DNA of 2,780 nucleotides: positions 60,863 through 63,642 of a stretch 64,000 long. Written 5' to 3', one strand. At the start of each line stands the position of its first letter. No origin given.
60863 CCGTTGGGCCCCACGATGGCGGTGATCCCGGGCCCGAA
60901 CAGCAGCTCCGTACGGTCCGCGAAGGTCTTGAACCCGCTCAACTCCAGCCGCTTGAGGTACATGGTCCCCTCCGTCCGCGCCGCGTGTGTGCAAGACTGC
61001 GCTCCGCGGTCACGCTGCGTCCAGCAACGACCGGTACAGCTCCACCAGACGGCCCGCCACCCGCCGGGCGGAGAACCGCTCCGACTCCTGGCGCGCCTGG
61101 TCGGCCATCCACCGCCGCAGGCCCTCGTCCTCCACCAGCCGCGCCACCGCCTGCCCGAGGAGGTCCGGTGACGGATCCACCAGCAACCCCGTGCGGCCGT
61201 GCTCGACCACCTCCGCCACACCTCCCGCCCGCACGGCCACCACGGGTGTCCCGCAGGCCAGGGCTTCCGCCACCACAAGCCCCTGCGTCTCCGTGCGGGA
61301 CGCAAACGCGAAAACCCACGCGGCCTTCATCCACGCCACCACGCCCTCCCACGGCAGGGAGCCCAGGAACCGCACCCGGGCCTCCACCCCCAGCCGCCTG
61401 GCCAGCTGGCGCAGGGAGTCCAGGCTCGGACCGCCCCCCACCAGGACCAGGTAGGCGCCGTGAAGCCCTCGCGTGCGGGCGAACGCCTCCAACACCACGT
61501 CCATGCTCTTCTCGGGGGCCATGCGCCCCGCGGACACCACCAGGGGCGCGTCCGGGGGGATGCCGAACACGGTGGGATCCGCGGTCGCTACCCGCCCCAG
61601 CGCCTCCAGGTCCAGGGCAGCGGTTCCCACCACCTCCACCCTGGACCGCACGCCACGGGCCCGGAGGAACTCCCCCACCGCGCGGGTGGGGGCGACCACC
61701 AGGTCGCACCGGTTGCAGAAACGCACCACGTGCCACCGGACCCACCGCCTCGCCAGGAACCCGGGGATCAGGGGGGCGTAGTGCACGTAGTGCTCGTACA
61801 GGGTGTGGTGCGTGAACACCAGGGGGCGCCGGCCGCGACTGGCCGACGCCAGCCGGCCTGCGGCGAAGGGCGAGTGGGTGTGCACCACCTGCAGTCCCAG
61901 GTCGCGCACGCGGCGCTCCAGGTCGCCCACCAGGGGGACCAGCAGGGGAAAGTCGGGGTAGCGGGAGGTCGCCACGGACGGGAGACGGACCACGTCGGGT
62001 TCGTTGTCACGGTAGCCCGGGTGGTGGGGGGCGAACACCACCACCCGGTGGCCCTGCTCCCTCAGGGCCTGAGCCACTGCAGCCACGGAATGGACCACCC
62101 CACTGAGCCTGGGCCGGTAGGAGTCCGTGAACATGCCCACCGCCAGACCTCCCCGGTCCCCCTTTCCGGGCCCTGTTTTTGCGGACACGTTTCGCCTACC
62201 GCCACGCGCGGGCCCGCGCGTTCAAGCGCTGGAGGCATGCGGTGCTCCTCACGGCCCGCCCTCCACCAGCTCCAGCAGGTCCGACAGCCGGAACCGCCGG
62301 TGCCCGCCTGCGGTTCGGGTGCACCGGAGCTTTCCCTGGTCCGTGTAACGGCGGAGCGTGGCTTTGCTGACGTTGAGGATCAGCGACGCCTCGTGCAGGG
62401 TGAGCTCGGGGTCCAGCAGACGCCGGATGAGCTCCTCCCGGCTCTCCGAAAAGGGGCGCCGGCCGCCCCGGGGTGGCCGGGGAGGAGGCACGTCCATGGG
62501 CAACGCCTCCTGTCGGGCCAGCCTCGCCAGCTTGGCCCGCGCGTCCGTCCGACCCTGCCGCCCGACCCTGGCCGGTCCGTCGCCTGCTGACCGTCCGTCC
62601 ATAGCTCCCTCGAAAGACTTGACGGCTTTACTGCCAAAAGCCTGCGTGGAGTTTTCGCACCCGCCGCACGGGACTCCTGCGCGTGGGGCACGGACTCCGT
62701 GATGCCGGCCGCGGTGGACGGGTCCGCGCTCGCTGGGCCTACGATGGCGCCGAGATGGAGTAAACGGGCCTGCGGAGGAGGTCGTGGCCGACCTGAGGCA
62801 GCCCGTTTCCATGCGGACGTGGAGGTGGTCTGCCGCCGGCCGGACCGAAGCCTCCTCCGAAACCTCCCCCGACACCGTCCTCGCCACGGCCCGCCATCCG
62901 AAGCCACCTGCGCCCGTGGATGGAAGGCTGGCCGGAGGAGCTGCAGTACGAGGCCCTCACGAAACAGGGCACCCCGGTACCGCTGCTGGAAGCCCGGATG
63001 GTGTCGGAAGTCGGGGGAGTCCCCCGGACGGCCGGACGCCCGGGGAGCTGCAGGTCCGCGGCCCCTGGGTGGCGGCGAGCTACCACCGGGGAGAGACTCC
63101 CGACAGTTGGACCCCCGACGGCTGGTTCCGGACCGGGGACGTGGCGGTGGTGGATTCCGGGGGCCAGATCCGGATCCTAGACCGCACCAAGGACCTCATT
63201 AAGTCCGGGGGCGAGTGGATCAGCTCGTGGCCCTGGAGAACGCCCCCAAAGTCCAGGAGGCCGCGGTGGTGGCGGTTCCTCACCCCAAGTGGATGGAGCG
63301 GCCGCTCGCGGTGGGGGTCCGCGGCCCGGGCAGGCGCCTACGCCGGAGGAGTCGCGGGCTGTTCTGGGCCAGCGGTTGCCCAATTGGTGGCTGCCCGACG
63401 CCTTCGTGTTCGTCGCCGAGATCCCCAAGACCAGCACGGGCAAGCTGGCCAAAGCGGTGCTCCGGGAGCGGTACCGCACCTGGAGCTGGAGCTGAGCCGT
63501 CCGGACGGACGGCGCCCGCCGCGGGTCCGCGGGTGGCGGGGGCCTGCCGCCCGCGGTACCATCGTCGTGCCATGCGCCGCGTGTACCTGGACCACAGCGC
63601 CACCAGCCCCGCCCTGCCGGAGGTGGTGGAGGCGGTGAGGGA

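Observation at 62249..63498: Decayed, N-terminally truncated acyl-CoA synthetase remnant abutting an excisionase-family HTH gene: a rearrangement or insertion scar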

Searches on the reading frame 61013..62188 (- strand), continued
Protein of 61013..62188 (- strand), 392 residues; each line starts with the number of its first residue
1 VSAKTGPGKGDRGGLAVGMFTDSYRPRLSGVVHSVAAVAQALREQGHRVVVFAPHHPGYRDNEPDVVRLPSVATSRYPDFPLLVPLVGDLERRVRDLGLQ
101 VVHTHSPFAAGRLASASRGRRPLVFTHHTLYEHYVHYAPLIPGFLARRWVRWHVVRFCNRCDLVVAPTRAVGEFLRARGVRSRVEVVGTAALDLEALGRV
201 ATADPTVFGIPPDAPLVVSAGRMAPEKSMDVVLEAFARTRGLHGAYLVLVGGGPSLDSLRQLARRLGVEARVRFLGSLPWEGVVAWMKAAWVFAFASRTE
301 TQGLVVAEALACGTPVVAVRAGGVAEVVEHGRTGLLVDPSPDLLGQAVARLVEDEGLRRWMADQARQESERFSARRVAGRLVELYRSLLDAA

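Call 44: find_encoding_contigs(protein=P0143, flank=5000, max_places=4)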
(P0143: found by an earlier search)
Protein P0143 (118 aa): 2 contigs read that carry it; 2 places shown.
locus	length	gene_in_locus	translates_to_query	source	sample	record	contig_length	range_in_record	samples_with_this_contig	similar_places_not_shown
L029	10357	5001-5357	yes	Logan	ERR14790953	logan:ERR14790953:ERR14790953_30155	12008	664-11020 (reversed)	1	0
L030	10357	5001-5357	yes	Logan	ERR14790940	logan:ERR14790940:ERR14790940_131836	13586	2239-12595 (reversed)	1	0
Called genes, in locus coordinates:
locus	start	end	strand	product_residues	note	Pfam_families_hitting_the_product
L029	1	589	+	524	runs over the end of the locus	?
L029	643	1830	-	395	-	PF22025:ThiI_fer, PF02926:THUMP, PF02568:ThiI, PF06508:QueC (faint)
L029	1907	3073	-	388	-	PF00155:Aminotran_1_2 (faint), PF00266:Aminotran_5, PF01212:Beta_elim_lyase (faint)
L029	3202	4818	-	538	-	PF00501:AMP-binding, PF13193:AMP-binding_C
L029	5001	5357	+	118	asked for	PF12728:HTH_17, PF13411:MerR_1, PF00376:MerR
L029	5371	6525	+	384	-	PF20706:GT4-conflict (weak), PF13439:Glyco_transf_4, PF13579:Glyco_trans_4_4, PF02350:Epimerase_2 (weak), PF00534:Glycos_transf_1, PF13692:Glyco_trans_1_4, PF13524:Glyco_trans_1_2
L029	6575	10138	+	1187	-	PF02463:SMC_N, PF13175:AAA_15 (weak), PF13304:AAA_21 (weak), PF13476:AAA_23, PF13555:AAA_29 (weak), PF06470:SMC_hinge, PF13304:AAA_21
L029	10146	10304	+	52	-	-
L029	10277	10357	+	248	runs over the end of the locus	?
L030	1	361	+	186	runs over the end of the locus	-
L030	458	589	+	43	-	-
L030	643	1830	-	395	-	PF22025:ThiI_fer, PF02926:THUMP, PF02568:ThiI, PF06508:QueC (faint)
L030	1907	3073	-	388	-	PF00155:Aminotran_1_2 (faint), PF00266:Aminotran_5, PF01212:Beta_elim_lyase (faint)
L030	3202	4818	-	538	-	PF00501:AMP-binding, PF13193:AMP-binding_C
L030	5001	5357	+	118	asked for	PF12728:HTH_17, PF13411:MerR_1, PF00376:MerR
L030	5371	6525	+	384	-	PF20706:GT4-conflict (weak), PF13439:Glyco_transf_4, PF13579:Glyco_trans_4_4, PF02350:Epimerase_2 (weak), PF00534:Glycos_transf_1, PF13692:Glyco_trans_1_4, PF13524:Glyco_trans_1_2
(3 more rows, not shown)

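Call 45: find_encoding_contigs(protein=P0146, flank=5000, max_places=4)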
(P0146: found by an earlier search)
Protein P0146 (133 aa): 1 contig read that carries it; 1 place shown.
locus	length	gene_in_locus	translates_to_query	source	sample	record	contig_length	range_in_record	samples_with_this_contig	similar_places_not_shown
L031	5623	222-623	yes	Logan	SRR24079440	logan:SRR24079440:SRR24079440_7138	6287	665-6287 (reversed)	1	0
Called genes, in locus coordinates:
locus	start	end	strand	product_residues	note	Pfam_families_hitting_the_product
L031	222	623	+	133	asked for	PF00376:MerR, PF12728:HTH_17, PF13411:MerR_1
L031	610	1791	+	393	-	PF20706:GT4-conflict (weak), PF13439:Glyco_transf_4, PF13579:Glyco_trans_4_4, PF02350:Epimerase_2 (weak), PF00534:Glycos_transf_1, PF13692:Glyco_trans_1_4, PF13524:Glyco_trans_1_2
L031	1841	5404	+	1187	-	PF02463:SMC_N, PF13175:AAA_15 (weak), PF13304:AAA_21 (weak), PF13476:AAA_23, PF13555:AAA_29 (weak), PF06470:SMC_hinge, PF13304:AAA_21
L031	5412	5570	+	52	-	-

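Call 53: search_protein_families(library=ncbifam, proteins=[L004:8142-9728:-, window:61013-62140:-], max_evalue=0.001)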
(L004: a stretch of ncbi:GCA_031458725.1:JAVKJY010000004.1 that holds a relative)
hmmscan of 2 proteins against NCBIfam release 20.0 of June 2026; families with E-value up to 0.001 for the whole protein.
L004:8142-9728:- (529 aa): 105 families (the best 25 are shown)
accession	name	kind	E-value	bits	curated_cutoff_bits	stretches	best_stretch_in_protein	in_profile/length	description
NF005426.0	PRK07008.1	equivalog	5.8e-165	550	822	1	1-527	10-539/545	3-(methylthio)propionyl-CoA ligase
NF004674.0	PRK06018.1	subfamily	1e-157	526.2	766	1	2-526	7-537/544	long-chain-fatty-acid--CoA ligase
NF004837.0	PRK06187.1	subfamily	7.3e-155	516.2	476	1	3-526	6-525/531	long-chain-fatty-acid--CoA ligase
NF004143.0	PRK05620.1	equivalog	9.5e-111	370.9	852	1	1-524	6-556/576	long-chain fatty-acid--CoA ligase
NF006020.0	PRK08162.1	subfamily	2.1e-105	353.2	677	1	13-524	27-539/545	acyl-CoA synthetase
NF006182.0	PRK08316.1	subfamily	2.5e-83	280.3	663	1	32-525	35-519/523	fatty acyl-CoA synthetase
NF005702.0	PRK07514.1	subfamily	1.6e-70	237.9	558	1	32-525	28-502/506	malonyl-CoA synthase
NF005307.0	PRK06839.1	equivalog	9.6e-68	229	748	1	34-522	28-492/496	o-succinylbenzoate--CoA ligase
NF005857.1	PRK07786.1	exception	9.6e-68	228.9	733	1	34-523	35-512/513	fatty-acid--CoA ligase FadD5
NF004808.0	PRK06155.1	equivalog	2.6e-67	227.3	722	1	32-523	45-522/542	ATP-dependent acyl-CoA ligase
NF009233.0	PRK12583.1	subfamily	1.5e-64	218.4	832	2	163-522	197-549/558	fatty acid CoA ligase family protein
NF005858.0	PRK07787.1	subfamily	1.2e-62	211.9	575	1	58-520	46-469/471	acyl-CoA synthetase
NF004114.0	PRK05605.1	equivalog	3.3e-62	210.6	766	2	151-522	201-568/575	long-chain-fatty-acid--CoA ligase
NF006572.0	PRK09088.1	equivalog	4.5e-62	210.3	696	1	33-522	28-486/491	acyl-CoA synthetase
TIGR02262.1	benz_CoA_lig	subfamily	5.5e-62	210.1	375.25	1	32-521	29-507/508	benzoate-CoA ligase family protein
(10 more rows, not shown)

window:61013-62140:- (376 aa): 38 families (the best 25 are shown)
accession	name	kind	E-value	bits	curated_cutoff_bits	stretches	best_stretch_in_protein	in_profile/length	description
NF049988.1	MGlcDAGSynMgs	equivalog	4.8e-41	141.4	400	1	1-374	3-389/398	alpha-monoglucosyldiacylglycerol synthase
TIGR03449.1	mycothiol_MshA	equivalog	1.7e-35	122.7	462.5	1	81-373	101-404/406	D-inositol-3-phosphate glycosyltransferase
TIGR03999.1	thiol_BshA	equivalog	4.3e-30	104.9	273.7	1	13-373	14-374/375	N-acetyl-alpha-D-glucosaminyl L-malate synthase BshA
NF053787.1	GlcN_PG_synth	equivalog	3.3e-27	95.3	480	1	30-373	33-360/361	N-acetylglucosaminyl phosphatidylglycerol synthase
NF041876.1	EPS_EpsE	equivalog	1.1e-26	94.1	400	1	177-363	196-387/389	exopolysaccharide biosynthesis GT4 family glycosyltransferase EpsE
TIGR03088.1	stp2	hypoth_equivalog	1.1e-24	87.3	409.05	1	200-373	196-374/374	TIGR03088 family PEP-CTERM/XrtA system glycosyltransferase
TIGR04047.1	MSMEG_0565_glyc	hypoth_equivalog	8.1e-23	81.1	259.85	2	198-370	193-372/373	MSMEG_0565 family glycosyltransferase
TIGR02149.1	glgA_Coryne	subfamily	8.1e-19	68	302.4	1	82-372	83-390/391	glycogen synthase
TIGR04063.1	stp3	hypoth_equivalog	8.2e-18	64.5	442.05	1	74-352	84-374/397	TIGR04063 family PEP-CTERM/XrtA system glycosyltransferase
NF038229.1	Glyco4_Geo_Pelo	equivalog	1.1e-17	64.1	400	1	209-373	172-337/338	GPMC system family 4 glycosyltransferase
NF050063.1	ProtGlycPglJ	equivalog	5.8e-17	61.9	500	1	141-367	141-361/363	N-acetylgalactosamine-N,N'-diacetylbacillosaminyl-diphospho-undecaprenol 4-alpha-N-acetylgalactosaminyltransferase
NF047684.1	TeichurnBiosyTuaC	equivalog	3.6e-16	59.1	550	1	192-373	213-390/391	teichuronic acid biosynthesis protein TuaC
NF041010.1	glycosy_Agl16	equivalog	8.4e-16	57.8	575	1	205-372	186-351/352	glycosylation protein Agl16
NF011726.0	PRK15179.1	equivalog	2.1e-15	56.1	733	1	218-369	537-691/694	Vi polysaccharide biosynthesis protein TviE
NF007640.0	PRK10307.1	subfamily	3e-13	49.5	276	1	129-357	156-391/411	WcaI family glycosyltransferase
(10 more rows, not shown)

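Call 54: search_protein_families(library=pfam, proteins=[L004:8142-9728:-], max_evalue=0.01)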
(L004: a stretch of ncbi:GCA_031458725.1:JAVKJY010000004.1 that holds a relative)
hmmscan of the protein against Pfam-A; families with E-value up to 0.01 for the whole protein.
L004:8142-9728:- (529 aa): 2 families
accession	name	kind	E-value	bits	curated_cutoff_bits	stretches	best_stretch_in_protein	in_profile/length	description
PF00501.34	AMP-binding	-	8.7e-78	262.2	29.9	1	31-389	19-384/384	AMP-binding enzyme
PF13193.12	AMP-binding_C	-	3.2e-23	82.9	24.5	1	439-513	2-76/76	AMP-binding enzyme C-terminal domain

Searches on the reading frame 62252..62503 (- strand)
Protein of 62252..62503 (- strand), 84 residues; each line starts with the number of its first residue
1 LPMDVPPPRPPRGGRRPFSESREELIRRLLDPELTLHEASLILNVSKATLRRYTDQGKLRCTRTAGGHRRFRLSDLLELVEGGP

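Call 53: search_protein_families(library=ncbifam, proteins=[L004:8142-9728:-], max_evalue=0.001)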
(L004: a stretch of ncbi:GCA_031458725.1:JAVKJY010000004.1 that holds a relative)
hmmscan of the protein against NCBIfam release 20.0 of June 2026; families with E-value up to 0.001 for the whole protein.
L004:8142-9728:- (529 aa): 105 families (the best 25 are shown)
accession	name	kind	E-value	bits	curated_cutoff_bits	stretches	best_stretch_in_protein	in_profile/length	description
NF005426.0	PRK07008.1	equivalog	5.8e-165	550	822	1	1-527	10-539/545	3-(methylthio)propionyl-CoA ligase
NF004674.0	PRK06018.1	subfamily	1e-157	526.2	766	1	2-526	7-537/544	long-chain-fatty-acid--CoA ligase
NF004837.0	PRK06187.1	subfamily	7.3e-155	516.2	476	1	3-526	6-525/531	long-chain-fatty-acid--CoA ligase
NF004143.0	PRK05620.1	equivalog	9.5e-111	370.9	852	1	1-524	6-556/576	long-chain fatty-acid--CoA ligase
NF006020.0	PRK08162.1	subfamily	2.1e-105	353.2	677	1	13-524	27-539/545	acyl-CoA synthetase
NF006182.0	PRK08316.1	subfamily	2.5e-83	280.3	663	1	32-525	35-519/523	fatty acyl-CoA synthetase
NF005702.0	PRK07514.1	subfamily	1.6e-70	237.9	558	1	32-525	28-502/506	malonyl-CoA synthase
NF005307.0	PRK06839.1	equivalog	9.6e-68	229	748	1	34-522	28-492/496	o-succinylbenzoate--CoA ligase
NF005857.1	PRK07786.1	exception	9.6e-68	228.9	733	1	34-523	35-512/513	fatty-acid--CoA ligase FadD5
NF004808.0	PRK06155.1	equivalog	2.6e-67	227.3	722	1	32-523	45-522/542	ATP-dependent acyl-CoA ligase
NF009233.0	PRK12583.1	subfamily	1.5e-64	218.4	832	2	163-522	197-549/558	fatty acid CoA ligase family protein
NF005858.0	PRK07787.1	subfamily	1.2e-62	211.9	575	1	58-520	46-469/471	acyl-CoA synthetase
NF004114.0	PRK05605.1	equivalog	3.3e-62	210.6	766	2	151-522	201-568/575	long-chain-fatty-acid--CoA ligase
NF006572.0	PRK09088.1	equivalog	4.5e-62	210.3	696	1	33-522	28-486/491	acyl-CoA synthetase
TIGR02262.1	benz_CoA_lig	subfamily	5.5e-62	210.1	375.25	1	32-521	29-507/508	benzoate-CoA ligase family protein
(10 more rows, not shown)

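Call 54: search_protein_families(library=pfam, proteins=[L004:8142-9728:-], max_evalue=0.01)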
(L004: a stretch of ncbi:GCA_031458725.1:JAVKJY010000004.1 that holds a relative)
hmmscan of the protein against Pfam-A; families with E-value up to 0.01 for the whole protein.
L004:8142-9728:- (529 aa): 2 families
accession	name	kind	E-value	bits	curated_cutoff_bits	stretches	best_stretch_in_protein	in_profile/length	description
PF00501.34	AMP-binding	-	8.7e-78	262.2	29.9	1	31-389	19-384/384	AMP-binding enzyme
PF13193.12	AMP-binding_C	-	3.2e-23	82.9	24.5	1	439-513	2-76/76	AMP-binding enzyme C-terminal domain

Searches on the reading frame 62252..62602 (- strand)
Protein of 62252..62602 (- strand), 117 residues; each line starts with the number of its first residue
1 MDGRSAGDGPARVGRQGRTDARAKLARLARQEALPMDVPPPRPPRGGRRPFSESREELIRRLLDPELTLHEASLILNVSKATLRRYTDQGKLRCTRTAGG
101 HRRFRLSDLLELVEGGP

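Call 7: search_protein_families(library=pfam, proteins=[window:62252-62602:-], max_evalue=0.01)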
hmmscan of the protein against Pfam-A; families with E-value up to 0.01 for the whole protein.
seq(117 aa): 3 families
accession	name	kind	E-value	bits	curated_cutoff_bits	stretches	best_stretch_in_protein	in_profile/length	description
PF12728.13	HTH_17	-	2.9e-13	50.3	27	1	67-115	2-49/51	Helix-turn-helix domain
PF13411.12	MerR_1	-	1.1e-10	41.9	21.6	1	68-112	2-46/69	MerR HTH family regulatory protein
PF00376.29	MerR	-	2.8e-09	37.1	28.2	1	71-104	4-38/38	MerR family regulatory protein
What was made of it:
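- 62249..62602 (-): Small HTH_17 / MerR-like ('excisionase-family', BldC-like) DNA-binding protein of 117 aa. Gene callers used the ATG at 62497, giving 82 aa. It is a native gene, conserved upstream of GT4-smc. Pfam HTH_17 2.9e-13 (call 7).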

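Call 53: search_protein_families(library=ncbifam, proteins=[window:62252-62602:-, L004:8142-9728:-], max_evalue=0.001)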
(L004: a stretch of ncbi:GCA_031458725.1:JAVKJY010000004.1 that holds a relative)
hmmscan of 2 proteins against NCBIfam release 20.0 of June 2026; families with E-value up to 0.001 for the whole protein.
seq(117 aa): 3 families
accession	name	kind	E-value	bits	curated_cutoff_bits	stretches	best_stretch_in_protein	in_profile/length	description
TIGR01764.1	excise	domain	2.8e-10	40.4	28.8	1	67-114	2-48/49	excisionase family DNA-binding protein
NF033787.1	HTH_BldC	subfamily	3.1e-10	39.7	77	1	67-112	3-48/49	BldC family transcriptional regulator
NF047375.1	HeatShock_HspR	equivalog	0.00082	19.3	105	0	72-112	9-49/92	heat shock protein transcriptional repressor HspR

L004:8142-9728:- (529 aa): 105 families (the best 25 are shown)
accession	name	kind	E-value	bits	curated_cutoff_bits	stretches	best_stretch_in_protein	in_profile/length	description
NF005426.0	PRK07008.1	equivalog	5.8e-165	550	822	1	1-527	10-539/545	3-(methylthio)propionyl-CoA ligase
NF004674.0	PRK06018.1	subfamily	1e-157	526.2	766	1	2-526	7-537/544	long-chain-fatty-acid--CoA ligase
NF004837.0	PRK06187.1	subfamily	7.3e-155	516.2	476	1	3-526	6-525/531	long-chain-fatty-acid--CoA ligase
NF004143.0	PRK05620.1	equivalog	9.5e-111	370.9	852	1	1-524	6-556/576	long-chain fatty-acid--CoA ligase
NF006020.0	PRK08162.1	subfamily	2.1e-105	353.2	677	1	13-524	27-539/545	acyl-CoA synthetase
NF006182.0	PRK08316.1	subfamily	2.5e-83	280.3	663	1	32-525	35-519/523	fatty acyl-CoA synthetase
NF005702.0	PRK07514.1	subfamily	1.6e-70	237.9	558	1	32-525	28-502/506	malonyl-CoA synthase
NF005307.0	PRK06839.1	equivalog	9.6e-68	229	748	1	34-522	28-492/496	o-succinylbenzoate--CoA ligase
NF005857.1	PRK07786.1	exception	9.6e-68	228.9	733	1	34-523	35-512/513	fatty-acid--CoA ligase FadD5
NF004808.0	PRK06155.1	equivalog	2.6e-67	227.3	722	1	32-523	45-522/542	ATP-dependent acyl-CoA ligase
NF009233.0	PRK12583.1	subfamily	1.5e-64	218.4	832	2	163-522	197-549/558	fatty acid CoA ligase family protein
NF005858.0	PRK07787.1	subfamily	1.2e-62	211.9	575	1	58-520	46-469/471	acyl-CoA synthetase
NF004114.0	PRK05605.1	equivalog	3.3e-62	210.6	766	2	151-522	201-568/575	long-chain-fatty-acid--CoA ligase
NF006572.0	PRK09088.1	equivalog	4.5e-62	210.3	696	1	33-522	28-486/491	acyl-CoA synthetase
TIGR02262.1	benz_CoA_lig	subfamily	5.5e-62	210.1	375.25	1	32-521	29-507/508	benzoate-CoA ligase family protein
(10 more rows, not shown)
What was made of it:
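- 62249..62602 (-): TIGR01764 scores 40.4 bits; BldC scores 39.7 bits, below its cut-off (call 53).
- The HTH protein carries the TIGR01764 'excisionase family' domain and HTH_17 (calls 7, 53).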

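Call 54: search_protein_families(library=pfam, proteins=[L004:8142-9728:-], max_evalue=0.01)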
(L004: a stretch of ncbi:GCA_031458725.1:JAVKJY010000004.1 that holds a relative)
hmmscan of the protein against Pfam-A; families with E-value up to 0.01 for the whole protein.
L004:8142-9728:- (529 aa): 2 families
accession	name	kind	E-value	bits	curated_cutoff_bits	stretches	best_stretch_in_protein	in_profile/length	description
PF00501.34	AMP-binding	-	8.7e-78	262.2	29.9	1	31-389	19-384/384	AMP-binding enzyme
PF13193.12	AMP-binding_C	-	3.2e-23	82.9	24.5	1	439-513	2-76/76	AMP-binding enzyme C-terminal domain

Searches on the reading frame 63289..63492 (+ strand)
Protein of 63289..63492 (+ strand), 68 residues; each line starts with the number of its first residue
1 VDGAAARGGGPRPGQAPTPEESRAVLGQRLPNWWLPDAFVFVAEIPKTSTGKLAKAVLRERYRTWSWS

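Call 53: search_protein_families(library=ncbifam, proteins=[L004:8142-9728:-], max_evalue=0.001)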
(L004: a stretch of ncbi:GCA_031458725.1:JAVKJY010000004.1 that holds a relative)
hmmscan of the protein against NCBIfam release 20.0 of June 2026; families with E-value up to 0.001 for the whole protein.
L004:8142-9728:- (529 aa): 105 families (the best 25 are shown)
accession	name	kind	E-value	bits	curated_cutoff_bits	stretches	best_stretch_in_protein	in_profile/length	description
NF005426.0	PRK07008.1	equivalog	5.8e-165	550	822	1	1-527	10-539/545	3-(methylthio)propionyl-CoA ligase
NF004674.0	PRK06018.1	subfamily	1e-157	526.2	766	1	2-526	7-537/544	long-chain-fatty-acid--CoA ligase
NF004837.0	PRK06187.1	subfamily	7.3e-155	516.2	476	1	3-526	6-525/531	long-chain-fatty-acid--CoA ligase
NF004143.0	PRK05620.1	equivalog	9.5e-111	370.9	852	1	1-524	6-556/576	long-chain fatty-acid--CoA ligase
NF006020.0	PRK08162.1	subfamily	2.1e-105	353.2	677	1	13-524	27-539/545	acyl-CoA synthetase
NF006182.0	PRK08316.1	subfamily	2.5e-83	280.3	663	1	32-525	35-519/523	fatty acyl-CoA synthetase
NF005702.0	PRK07514.1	subfamily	1.6e-70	237.9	558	1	32-525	28-502/506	malonyl-CoA synthase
NF005307.0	PRK06839.1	equivalog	9.6e-68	229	748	1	34-522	28-492/496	o-succinylbenzoate--CoA ligase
NF005857.1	PRK07786.1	exception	9.6e-68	228.9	733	1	34-523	35-512/513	fatty-acid--CoA ligase FadD5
NF004808.0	PRK06155.1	equivalog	2.6e-67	227.3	722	1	32-523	45-522/542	ATP-dependent acyl-CoA ligase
NF009233.0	PRK12583.1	subfamily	1.5e-64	218.4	832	2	163-522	197-549/558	fatty acid CoA ligase family protein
NF005858.0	PRK07787.1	subfamily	1.2e-62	211.9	575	1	58-520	46-469/471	acyl-CoA synthetase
NF004114.0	PRK05605.1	equivalog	3.3e-62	210.6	766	2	151-522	201-568/575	long-chain-fatty-acid--CoA ligase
NF006572.0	PRK09088.1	equivalog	4.5e-62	210.3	696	1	33-522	28-486/491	acyl-CoA synthetase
TIGR02262.1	benz_CoA_lig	subfamily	5.5e-62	210.1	375.25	1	32-521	29-507/508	benzoate-CoA ligase family protein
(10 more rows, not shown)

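Call 54: search_protein_families(library=pfam, proteins=[L004:8142-9728:-], max_evalue=0.01)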
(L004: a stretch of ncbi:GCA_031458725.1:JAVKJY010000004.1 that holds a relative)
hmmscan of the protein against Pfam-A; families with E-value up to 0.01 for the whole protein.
L004:8142-9728:- (529 aa): 2 families
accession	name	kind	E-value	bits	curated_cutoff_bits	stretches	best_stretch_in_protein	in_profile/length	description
PF00501.34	AMP-binding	-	8.7e-78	262.2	29.9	1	31-389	19-384/384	AMP-binding enzyme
PF13193.12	AMP-binding_C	-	3.2e-23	82.9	24.5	1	439-513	2-76/76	AMP-binding enzyme C-terminal domain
